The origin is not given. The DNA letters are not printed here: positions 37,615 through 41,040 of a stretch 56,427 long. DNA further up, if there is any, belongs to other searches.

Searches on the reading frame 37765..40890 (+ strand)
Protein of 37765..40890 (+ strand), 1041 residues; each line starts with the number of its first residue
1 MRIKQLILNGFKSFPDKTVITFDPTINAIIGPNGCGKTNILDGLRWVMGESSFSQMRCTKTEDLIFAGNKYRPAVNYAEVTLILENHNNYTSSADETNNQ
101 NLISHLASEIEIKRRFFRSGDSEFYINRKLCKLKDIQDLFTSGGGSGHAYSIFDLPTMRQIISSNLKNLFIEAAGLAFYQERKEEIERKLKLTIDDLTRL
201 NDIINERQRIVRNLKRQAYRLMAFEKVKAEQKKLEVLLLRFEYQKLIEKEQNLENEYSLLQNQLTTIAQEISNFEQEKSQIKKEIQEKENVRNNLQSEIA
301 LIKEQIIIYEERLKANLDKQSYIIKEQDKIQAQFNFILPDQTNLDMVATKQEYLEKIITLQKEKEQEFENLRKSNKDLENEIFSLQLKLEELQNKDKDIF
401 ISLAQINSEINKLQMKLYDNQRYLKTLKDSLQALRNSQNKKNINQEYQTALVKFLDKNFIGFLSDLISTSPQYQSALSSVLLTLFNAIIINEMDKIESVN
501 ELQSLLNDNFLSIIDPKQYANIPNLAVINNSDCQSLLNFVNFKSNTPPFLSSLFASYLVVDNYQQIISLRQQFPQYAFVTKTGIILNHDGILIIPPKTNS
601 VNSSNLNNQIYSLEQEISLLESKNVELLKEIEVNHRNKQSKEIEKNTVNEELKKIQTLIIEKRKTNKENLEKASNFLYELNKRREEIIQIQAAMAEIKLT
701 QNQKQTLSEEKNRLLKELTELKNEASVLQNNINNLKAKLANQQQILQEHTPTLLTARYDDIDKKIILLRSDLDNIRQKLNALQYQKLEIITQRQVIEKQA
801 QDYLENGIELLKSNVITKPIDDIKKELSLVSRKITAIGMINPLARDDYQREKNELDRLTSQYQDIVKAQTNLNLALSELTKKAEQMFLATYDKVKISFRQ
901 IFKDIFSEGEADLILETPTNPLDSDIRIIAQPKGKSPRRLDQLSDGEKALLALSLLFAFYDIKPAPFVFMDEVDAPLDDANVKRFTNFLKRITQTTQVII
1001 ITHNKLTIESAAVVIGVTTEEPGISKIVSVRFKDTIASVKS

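Call 108: search_protein_families(library=pfam, proteins=[window:37765-40890:+], max_evalue=0.00001)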
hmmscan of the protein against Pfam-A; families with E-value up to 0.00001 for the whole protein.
window:37765-40890:+ (1041 aa): 4 families
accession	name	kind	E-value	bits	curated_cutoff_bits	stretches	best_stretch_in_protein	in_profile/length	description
PF02463.25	SMC_N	-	5.1e-56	190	40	2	3-142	2-129/220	RecF/RecN/SMC N terminal domain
PF13304.12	AAA_21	-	6.3e-17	63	27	1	889-1007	220-302/304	AAA domain, putative AbiEii toxin, Type IV TA system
PF13476.12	AAA_23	-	1.3e-09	39.4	27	1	6-288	2-196/201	AAA domain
PF06470.18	SMC_hinge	-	3.8e-07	31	22.5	1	457-565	2-111/116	SMC proteins Flexible Hinge Domain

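Call 109: search_protein_families(library=padloc, proteins=[window:37765-40890:+], max_evalue=0.00001)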
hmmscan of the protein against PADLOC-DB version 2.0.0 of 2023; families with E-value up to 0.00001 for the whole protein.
window:37765-40890:+ (1041 aa): 13 families
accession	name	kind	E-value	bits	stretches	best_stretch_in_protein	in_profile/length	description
PDLC04135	mad3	-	4.8e-47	159.3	2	656-1040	116-360/374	mads_3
PDLC03859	LmuB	-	2.6e-21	74.5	2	1-141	3-134/611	-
PDLC02980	AriA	-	2.3e-17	61.9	2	899-1007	220-302/304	-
PDLC02979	AriA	-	6.6e-11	40.6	1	1-446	1-286/373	-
PDLC00090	GajA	-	3.6e-10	37.2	1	1-112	1-105/659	AAA ATPase domain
PDLC00278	PtuA1|PtuA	-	7.7e-10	36.6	1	1-50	1-49/436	AAA ATPase domain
PDLC00271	PtuA1|PtuA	-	2.6e-08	31.8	1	1-97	1-99/421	AAA ATPase domain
PDLC03865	LmuB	-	1e-07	28.6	1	1-100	1-119/1007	-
PDLC00305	PtuA1|PtuA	-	1.1e-06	26.3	1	1-116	1-115/392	AAA ATPase domain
PDLC02913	ATPase_I-A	-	1.1e-06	26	1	2-45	53-95/508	-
PDLC02668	DndD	-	2.4e-06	24.8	0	1-52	1-59/659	DndD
PDLC00311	PtuA1|PtuA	-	3.4e-06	24.3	1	1-45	1-44/455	AAA ATPase domain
PDLC04178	HEC-01A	-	8.8e-06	23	0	2-47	8-51/399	-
